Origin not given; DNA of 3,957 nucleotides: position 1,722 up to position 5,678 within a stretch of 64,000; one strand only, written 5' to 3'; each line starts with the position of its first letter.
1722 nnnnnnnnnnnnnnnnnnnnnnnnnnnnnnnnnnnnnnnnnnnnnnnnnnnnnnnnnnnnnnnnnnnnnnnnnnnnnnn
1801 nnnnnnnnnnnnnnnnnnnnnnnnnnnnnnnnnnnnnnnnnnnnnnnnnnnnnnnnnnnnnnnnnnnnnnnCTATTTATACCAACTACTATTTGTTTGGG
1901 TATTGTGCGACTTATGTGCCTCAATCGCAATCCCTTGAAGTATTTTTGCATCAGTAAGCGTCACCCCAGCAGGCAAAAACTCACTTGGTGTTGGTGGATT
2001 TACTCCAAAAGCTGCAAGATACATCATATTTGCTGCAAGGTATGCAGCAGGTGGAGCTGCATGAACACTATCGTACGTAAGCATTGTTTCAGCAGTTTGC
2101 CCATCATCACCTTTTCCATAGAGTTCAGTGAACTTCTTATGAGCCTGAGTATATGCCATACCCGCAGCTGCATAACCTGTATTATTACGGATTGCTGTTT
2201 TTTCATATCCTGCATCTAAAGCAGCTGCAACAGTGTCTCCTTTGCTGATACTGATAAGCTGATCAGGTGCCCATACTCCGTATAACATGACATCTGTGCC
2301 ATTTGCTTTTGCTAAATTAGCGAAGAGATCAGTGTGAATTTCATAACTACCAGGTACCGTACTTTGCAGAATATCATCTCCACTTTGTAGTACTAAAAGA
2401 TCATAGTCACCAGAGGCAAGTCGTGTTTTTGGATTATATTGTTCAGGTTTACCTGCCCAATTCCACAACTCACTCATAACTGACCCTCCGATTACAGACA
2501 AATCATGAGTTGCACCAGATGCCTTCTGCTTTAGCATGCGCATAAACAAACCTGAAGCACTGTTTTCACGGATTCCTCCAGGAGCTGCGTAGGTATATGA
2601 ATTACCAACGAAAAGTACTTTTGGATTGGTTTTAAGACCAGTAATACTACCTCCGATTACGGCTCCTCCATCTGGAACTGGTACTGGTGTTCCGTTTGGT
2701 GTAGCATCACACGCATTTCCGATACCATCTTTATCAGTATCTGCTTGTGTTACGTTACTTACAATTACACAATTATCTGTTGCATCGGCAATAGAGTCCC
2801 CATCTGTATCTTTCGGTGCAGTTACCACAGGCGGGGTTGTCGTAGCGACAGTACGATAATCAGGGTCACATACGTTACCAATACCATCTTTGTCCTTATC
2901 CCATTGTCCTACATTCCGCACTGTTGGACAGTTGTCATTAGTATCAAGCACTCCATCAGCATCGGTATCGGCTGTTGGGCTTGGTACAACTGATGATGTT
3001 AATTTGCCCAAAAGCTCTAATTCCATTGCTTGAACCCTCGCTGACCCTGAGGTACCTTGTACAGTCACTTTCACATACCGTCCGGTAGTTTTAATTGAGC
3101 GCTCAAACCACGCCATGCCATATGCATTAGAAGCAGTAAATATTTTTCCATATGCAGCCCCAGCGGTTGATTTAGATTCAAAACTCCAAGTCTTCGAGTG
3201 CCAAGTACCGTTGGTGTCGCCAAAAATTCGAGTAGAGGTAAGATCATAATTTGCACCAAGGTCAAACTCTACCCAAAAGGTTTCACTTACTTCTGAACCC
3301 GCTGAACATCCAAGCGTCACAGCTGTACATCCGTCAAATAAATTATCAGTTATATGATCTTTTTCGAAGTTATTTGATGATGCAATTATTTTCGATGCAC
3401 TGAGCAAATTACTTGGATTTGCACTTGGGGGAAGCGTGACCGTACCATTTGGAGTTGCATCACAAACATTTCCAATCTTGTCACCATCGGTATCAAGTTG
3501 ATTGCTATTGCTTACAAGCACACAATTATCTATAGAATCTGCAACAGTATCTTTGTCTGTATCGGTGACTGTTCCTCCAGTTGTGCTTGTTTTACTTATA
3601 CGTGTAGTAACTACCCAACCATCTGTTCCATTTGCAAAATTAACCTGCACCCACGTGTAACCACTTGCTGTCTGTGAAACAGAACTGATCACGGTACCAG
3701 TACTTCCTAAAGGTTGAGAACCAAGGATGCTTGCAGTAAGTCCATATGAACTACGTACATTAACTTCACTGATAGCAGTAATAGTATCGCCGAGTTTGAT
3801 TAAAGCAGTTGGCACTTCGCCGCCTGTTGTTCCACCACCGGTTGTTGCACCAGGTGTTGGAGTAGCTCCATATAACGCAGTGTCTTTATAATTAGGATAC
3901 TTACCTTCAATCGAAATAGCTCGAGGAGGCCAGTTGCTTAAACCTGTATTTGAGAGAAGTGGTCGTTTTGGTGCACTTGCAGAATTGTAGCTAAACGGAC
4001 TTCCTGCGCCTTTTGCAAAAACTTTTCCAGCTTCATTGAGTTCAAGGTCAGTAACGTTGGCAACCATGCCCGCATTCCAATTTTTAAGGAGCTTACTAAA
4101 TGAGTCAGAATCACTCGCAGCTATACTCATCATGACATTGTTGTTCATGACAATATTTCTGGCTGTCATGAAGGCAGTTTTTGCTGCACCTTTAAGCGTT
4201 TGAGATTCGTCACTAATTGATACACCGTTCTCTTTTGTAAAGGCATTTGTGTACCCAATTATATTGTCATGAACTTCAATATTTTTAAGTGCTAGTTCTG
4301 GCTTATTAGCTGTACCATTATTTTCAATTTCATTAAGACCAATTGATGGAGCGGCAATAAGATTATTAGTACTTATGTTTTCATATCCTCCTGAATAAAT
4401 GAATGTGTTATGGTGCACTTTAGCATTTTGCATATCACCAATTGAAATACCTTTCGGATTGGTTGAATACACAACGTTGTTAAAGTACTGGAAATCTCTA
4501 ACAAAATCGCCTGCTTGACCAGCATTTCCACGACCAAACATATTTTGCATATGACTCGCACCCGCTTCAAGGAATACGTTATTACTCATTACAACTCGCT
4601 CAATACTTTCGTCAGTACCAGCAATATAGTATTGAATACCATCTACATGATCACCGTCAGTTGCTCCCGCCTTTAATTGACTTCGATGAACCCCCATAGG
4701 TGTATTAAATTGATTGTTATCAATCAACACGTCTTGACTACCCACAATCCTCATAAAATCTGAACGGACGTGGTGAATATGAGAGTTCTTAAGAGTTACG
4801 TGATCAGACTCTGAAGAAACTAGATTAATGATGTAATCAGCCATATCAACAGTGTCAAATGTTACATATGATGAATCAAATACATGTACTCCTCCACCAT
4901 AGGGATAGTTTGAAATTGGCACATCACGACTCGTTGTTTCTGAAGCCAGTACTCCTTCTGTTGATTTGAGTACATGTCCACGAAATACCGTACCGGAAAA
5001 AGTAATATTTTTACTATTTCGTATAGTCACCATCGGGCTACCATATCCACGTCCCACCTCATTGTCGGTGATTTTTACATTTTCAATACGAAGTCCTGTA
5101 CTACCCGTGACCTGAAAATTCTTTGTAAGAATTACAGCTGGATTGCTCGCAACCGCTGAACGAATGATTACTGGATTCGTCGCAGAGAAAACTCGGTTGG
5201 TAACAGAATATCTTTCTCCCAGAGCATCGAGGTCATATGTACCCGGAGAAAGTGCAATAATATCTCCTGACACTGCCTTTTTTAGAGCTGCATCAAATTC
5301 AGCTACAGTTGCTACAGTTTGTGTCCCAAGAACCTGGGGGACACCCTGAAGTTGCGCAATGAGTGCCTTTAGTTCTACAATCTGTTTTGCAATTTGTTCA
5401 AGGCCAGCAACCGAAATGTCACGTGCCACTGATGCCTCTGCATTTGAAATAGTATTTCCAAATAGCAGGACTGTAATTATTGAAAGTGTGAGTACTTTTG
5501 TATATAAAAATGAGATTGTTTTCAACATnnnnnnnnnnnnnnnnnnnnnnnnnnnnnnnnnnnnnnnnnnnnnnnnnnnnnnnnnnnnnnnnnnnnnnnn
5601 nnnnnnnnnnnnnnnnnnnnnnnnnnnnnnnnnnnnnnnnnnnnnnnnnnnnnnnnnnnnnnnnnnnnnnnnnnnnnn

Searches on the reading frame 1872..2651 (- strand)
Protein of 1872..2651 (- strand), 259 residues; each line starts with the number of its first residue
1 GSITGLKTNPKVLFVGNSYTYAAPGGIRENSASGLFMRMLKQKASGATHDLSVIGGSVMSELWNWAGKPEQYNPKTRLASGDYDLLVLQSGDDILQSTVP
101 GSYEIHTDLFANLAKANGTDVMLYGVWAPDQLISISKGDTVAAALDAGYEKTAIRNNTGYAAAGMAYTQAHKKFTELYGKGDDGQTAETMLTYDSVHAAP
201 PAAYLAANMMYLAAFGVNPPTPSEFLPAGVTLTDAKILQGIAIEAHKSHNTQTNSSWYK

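Call 37: find_homologous_proteins(query=window:1872-2651:-, max_evalue=0.00001)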
Query window:1872-2651:- (259 aa): 6 proteins with E <= 0.00001 among 1964 candidates.
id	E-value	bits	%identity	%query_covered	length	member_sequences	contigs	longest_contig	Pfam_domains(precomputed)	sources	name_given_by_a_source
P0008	9.6e-125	433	75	100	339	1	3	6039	-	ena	-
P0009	2.9e-124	432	76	100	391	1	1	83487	PF02412.24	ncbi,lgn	-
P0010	7.5e-123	427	76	100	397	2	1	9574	PF02412.24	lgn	-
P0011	4.5e-116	405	72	99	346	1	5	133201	-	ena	-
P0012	1.5e-113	397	70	99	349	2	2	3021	-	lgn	-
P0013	1.6e-76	275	83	58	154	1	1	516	-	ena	-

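Call 38: find_encoding_contigs(protein=P0009, flank=5000, max_places=2)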
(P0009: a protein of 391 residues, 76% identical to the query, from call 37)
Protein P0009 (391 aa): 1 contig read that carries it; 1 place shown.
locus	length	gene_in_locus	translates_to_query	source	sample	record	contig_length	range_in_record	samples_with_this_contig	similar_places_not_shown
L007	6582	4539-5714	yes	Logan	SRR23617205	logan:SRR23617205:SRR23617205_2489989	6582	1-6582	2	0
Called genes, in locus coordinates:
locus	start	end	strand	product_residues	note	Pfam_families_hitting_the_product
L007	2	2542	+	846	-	?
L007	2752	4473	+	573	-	PF02412:TSP_3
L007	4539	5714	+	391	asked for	PF02412:TSP_3 (faint)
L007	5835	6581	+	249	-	?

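Call 39: find_encoding_contigs(protein=P0011, flank=5000, max_places=3)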
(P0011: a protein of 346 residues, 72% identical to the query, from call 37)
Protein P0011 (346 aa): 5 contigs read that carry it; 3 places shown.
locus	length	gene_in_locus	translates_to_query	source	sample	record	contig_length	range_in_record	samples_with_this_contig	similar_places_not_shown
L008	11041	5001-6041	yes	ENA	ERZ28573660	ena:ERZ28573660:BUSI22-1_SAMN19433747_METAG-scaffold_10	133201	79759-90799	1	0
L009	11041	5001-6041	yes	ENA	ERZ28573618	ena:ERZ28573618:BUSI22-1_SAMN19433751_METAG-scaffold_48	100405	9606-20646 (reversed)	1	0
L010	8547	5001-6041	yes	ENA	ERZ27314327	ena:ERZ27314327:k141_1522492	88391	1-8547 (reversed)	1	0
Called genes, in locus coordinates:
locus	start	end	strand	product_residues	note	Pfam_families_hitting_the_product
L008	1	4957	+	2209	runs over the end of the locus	-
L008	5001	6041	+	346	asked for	-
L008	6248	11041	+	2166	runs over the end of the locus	PF08309:LVIVD (faint)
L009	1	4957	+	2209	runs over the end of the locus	-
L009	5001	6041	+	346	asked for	-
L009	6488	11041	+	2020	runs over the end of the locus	PF08309:LVIVD (faint)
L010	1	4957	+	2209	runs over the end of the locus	-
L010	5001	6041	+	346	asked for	-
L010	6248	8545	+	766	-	?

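Call 40: find_encoding_contigs(protein=P0010, flank=5000, max_places=2)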
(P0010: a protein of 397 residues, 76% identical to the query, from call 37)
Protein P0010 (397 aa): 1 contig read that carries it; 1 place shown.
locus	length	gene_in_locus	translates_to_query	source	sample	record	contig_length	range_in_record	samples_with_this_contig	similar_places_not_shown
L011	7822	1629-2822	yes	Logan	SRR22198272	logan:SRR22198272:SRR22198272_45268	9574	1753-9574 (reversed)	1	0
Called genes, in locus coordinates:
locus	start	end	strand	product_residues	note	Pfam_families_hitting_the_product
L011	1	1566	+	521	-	?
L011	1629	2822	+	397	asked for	PF02412:TSP_3 (faint)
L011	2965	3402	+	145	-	-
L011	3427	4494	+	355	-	PF00723:Glyco_hydro_15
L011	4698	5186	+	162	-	PF01625:PMSR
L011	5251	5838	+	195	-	PF10648:Gmad2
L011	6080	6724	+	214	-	-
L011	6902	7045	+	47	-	-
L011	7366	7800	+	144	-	-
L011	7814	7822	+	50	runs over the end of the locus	-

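Call 41: find_encoding_contigs(protein=P0008, flank=5000, max_places=3)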
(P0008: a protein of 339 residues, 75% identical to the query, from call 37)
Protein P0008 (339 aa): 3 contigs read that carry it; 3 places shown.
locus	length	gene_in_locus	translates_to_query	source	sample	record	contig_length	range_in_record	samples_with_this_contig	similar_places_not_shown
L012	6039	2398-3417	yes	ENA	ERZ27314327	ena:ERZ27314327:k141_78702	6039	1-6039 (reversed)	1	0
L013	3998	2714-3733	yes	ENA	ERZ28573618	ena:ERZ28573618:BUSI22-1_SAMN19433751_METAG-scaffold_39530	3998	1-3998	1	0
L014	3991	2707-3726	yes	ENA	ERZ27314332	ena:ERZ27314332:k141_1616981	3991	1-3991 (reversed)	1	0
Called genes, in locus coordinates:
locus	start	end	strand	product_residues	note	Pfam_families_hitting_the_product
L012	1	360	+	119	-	?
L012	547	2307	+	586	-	-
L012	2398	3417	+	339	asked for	-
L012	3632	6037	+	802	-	?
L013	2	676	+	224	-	?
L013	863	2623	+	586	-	-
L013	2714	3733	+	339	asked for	-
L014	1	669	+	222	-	?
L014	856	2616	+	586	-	-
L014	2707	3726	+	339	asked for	-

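Call 48: find_encoding_contigs(protein=P0011, flank=10000, max_places=2)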
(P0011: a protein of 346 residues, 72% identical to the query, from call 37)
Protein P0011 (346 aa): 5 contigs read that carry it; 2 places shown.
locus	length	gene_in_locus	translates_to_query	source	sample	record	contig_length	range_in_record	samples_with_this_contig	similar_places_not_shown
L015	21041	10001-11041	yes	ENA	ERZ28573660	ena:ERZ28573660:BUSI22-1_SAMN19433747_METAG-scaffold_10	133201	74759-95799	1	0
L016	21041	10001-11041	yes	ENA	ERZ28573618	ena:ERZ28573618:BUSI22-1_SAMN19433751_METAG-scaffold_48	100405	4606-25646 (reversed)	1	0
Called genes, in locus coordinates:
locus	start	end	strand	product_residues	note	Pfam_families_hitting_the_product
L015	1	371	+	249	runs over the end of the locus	-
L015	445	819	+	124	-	PF08378:NERD (faint), PF02021:UPF0102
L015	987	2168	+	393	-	-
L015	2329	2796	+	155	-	PF00177:Ribosomal_S7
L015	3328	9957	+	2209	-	-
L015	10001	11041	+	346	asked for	-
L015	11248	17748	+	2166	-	PF08309:LVIVD (faint)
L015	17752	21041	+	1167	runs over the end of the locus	PF01391:Collagen (faint), PF24684:Vgb_lyase (faint), PF13884:Peptidase_S74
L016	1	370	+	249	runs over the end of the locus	-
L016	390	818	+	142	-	PF02021:UPF0102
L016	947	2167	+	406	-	-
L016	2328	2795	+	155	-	PF00177:Ribosomal_S7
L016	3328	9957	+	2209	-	-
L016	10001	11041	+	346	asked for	-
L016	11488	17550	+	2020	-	PF08309:LVIVD (faint)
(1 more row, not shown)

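Call 49: find_encoding_contigs(protein=P0012, flank=10000, max_places=2)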
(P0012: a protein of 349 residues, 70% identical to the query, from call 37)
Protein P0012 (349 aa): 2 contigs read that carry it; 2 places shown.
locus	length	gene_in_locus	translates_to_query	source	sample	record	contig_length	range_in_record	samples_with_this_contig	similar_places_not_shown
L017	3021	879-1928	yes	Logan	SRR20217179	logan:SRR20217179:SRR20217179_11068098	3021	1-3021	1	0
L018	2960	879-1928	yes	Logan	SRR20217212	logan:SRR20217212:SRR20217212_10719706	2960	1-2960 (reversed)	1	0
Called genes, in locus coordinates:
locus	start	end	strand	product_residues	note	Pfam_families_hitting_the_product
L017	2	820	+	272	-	?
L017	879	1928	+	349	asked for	-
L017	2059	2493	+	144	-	-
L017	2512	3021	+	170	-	?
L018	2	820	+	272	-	?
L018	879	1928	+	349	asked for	-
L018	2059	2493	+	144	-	-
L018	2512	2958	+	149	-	?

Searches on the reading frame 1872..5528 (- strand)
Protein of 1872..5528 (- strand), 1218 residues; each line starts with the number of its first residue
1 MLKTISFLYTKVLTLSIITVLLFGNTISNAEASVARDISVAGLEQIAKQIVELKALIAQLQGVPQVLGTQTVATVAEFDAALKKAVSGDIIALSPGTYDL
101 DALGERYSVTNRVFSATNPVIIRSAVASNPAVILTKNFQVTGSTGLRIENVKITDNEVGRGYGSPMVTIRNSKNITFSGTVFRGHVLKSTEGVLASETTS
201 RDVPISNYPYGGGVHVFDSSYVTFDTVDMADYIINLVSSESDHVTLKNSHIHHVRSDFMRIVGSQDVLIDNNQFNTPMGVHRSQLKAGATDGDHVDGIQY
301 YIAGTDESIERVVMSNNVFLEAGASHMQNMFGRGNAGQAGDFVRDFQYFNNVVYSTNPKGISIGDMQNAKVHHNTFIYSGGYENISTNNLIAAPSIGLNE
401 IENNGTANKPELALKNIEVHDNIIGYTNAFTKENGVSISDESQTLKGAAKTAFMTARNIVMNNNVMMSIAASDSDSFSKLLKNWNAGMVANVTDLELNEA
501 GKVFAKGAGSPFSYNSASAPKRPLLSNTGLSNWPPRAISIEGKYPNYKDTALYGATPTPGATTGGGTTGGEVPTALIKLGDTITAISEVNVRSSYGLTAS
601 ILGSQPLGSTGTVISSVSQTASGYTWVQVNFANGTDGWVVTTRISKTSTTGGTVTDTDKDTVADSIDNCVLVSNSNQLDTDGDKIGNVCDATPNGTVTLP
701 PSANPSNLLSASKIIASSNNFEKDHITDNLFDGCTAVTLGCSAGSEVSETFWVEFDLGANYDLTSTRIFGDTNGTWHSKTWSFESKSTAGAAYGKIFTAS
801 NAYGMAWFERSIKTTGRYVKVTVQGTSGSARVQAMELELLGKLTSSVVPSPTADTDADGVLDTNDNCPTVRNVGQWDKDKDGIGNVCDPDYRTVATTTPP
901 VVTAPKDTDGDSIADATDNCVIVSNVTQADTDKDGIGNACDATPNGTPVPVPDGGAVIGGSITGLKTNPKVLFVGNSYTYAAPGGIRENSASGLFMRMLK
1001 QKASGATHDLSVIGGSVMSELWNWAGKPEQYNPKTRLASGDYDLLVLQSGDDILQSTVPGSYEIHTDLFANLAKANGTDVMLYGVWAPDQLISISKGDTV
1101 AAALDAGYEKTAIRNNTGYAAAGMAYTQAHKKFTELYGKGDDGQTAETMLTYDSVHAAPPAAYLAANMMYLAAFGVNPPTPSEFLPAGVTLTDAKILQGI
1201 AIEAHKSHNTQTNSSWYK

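Call 14: search_protein_families(library=pfam, proteins=[window:1872-5528:-])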
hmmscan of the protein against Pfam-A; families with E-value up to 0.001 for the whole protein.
window:1872-5528:- (1218 aa): 4 families
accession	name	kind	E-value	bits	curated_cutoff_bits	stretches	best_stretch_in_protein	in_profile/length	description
PF02412.23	TSP_3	-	7.8e-14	51.5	25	1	853-875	14-36/36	Thrombospondin type 3 repeat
PF13229.12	Beta_helix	-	4.4e-06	26.8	25.9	1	139-278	4-138/158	Right handed beta helix region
PF00754.31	F5_F8_type_C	-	1.9e-05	25.3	28.2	1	715-835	3-125/127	F5/8 type C domain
PF08239.17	SH3_3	-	0.00067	20.2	27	1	587-639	1-48/54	Bacterial SH3 domain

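Call 20: find_homologous_proteins(query=window:1872-5528:-, max_evalue=1e-10)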
Query window:1872-5528:- (1218 aa): 7 proteins with E <= 1e-10 among 8000 candidates.
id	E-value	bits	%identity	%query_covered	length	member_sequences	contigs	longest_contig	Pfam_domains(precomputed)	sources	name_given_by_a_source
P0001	0.0e+0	2103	77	100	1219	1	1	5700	PF02412.24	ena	-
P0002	0.0e+0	2049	74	100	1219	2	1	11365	PF02412.24,PF00754.32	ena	-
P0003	0.0e+0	2034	74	100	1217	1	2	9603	PF02412.24,PF00754.32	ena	-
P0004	0.0e+0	1969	70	100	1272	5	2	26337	PF02412.24,PF22352.3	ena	-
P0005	0.0e+0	1818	73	53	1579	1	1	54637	PF02412.24,PF03537.20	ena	-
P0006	7.4e-12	62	41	8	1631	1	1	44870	PF02412.24,PF01839.30,PF15780.12,PF00404.25,PF13517.13,PF12371.15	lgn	-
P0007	1.2e-11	61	41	7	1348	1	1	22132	PF02412.24,PF25778.2,PF06739.18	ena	-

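Call 21: find_encoding_contigs(protein=P0001, flank=6000, max_places=3)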
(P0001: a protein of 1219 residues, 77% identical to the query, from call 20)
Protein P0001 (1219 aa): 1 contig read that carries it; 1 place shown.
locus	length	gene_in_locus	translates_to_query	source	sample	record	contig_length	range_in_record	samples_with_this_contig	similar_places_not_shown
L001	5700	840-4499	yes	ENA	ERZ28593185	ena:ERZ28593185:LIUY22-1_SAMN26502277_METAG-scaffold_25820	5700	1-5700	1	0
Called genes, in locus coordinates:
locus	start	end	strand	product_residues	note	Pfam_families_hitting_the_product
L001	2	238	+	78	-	?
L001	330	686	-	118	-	PF04828:GFA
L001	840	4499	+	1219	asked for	PF02412:TSP_3 (faint)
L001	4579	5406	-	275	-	-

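Call 22: find_encoding_contigs(protein=P0002, flank=6000, max_places=3)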
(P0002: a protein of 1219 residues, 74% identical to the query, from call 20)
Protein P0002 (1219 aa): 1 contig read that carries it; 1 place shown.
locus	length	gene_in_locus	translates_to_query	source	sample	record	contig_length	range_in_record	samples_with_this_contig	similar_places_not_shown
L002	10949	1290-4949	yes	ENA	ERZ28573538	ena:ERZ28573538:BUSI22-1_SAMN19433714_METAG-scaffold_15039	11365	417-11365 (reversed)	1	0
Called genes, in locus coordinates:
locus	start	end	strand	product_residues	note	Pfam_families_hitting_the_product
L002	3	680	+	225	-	?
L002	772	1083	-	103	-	PF04828:GFA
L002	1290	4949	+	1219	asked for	PF02412:TSP_3 (faint), PF00754:F5_F8_type_C (weak)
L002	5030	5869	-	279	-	-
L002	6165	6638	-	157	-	PF01928:CYTH (faint)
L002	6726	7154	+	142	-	-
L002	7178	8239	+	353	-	PF00723:Glyco_hydro_15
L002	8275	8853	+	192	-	PF10648:Gmad2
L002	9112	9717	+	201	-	-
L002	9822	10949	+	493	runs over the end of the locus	PF00005:ABC_tran, PF02463:SMC_N (faint), PF13401:AAA_22 (faint), PF13555:AAA_29 (faint), PF05729:NACHT (faint), PF13304:AAA_21 (faint), PF12848:ABC_tran_Xtn (faint), PF00005:ABC_tran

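Call 23: find_encoding_contigs(protein=P0003, flank=6000, max_places=3)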
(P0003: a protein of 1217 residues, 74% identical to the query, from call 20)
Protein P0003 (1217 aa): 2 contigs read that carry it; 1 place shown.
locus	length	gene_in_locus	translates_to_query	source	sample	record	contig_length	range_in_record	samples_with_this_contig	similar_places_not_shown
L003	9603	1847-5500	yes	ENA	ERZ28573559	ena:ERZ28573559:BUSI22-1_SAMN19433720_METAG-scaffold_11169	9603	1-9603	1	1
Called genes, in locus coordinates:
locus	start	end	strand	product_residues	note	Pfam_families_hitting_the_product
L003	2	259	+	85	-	?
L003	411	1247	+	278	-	-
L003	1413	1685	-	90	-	PF04828:GFA (weak)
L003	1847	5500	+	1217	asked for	PF02412:TSP_3 (faint), PF00754:F5_F8_type_C (faint)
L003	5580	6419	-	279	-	-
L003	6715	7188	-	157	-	PF01928:CYTH (faint)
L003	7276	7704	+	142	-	-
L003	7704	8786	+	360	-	PF00723:Glyco_hydro_15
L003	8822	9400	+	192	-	PF10648:Gmad2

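Call 24: find_encoding_contigs(protein=P0004, flank=6000, max_places=3)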
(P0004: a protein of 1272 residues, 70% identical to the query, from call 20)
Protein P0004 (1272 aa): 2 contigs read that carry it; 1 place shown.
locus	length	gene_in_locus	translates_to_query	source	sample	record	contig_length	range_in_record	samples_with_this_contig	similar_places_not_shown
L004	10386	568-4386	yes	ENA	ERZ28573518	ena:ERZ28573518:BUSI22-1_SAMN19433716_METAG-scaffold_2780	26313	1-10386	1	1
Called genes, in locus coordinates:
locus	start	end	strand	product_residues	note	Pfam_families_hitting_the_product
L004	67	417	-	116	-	PF04828:GFA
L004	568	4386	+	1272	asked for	PF02412:TSP_3 (faint), PF22352:K319L-like_PKD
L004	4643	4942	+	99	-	-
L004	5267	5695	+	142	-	-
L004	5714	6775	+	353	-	PF00723:Glyco_hydro_15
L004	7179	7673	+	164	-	PF01625:PMSR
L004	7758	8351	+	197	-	PF10648:Gmad2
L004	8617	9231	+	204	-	-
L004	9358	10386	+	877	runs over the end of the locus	-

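Call 25: find_encoding_contigs(protein=P0005, flank=6000, max_places=3)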
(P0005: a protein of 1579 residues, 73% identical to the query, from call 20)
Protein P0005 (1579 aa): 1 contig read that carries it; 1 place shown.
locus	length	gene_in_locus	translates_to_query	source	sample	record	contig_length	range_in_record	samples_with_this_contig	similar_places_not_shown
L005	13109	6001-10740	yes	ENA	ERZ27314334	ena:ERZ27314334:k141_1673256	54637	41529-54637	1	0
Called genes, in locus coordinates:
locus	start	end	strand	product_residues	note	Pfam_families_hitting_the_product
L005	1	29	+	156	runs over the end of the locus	PF00177:Ribosomal_S7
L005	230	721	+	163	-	-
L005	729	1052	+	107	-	-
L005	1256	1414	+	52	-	-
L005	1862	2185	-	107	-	-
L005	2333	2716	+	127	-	PF02452:PemK_toxin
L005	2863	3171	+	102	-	PF04221:RelB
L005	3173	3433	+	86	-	PF05016:ParE_toxin (weak), PF15738:YafQ_toxin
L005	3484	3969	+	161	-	PF00293:NUDIX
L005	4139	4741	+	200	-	PF00486:Trans_reg_C (weak)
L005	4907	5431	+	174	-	-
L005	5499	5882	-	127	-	PF04828:GFA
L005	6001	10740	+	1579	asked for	PF02412:TSP_3 (faint), PF03537:Glyco_hydro_114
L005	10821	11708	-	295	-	-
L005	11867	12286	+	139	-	PF13521:AAA_28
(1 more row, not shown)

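Call 34: find_related_loci(query=A3, collection=genome_contigs, flank=10000)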
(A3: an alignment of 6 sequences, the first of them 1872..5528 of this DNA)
Query A3 (1218 aa) in genome_contigs; peptide patterns used: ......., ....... (x = any residue, [..] = any of these).
166 stretches matched a pattern; 1 encode a relative of the query (tblastn E <= 1e-3); 1 distinct loci.
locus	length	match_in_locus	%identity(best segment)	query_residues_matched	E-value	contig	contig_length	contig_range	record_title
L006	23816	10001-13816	70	1-1218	0e+0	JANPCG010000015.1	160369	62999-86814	MAG: Candidatus Kaiserbacteria bacterium isolate VAR_78_metabat_560 VAR_78_k141_976371, whole genome shotgun sequence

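Call 36: find_related_loci(query=A3, collection=metagenome_contigs, flank=6000)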
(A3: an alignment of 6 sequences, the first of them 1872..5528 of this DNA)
Query A3 (1218 aa) in metagenome_contigs; peptide patterns used: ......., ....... (x = any residue, [..] = any of these).
348 stretches matched a pattern, but none encodes a relative of the query by tblastn (E <= 1e-3).
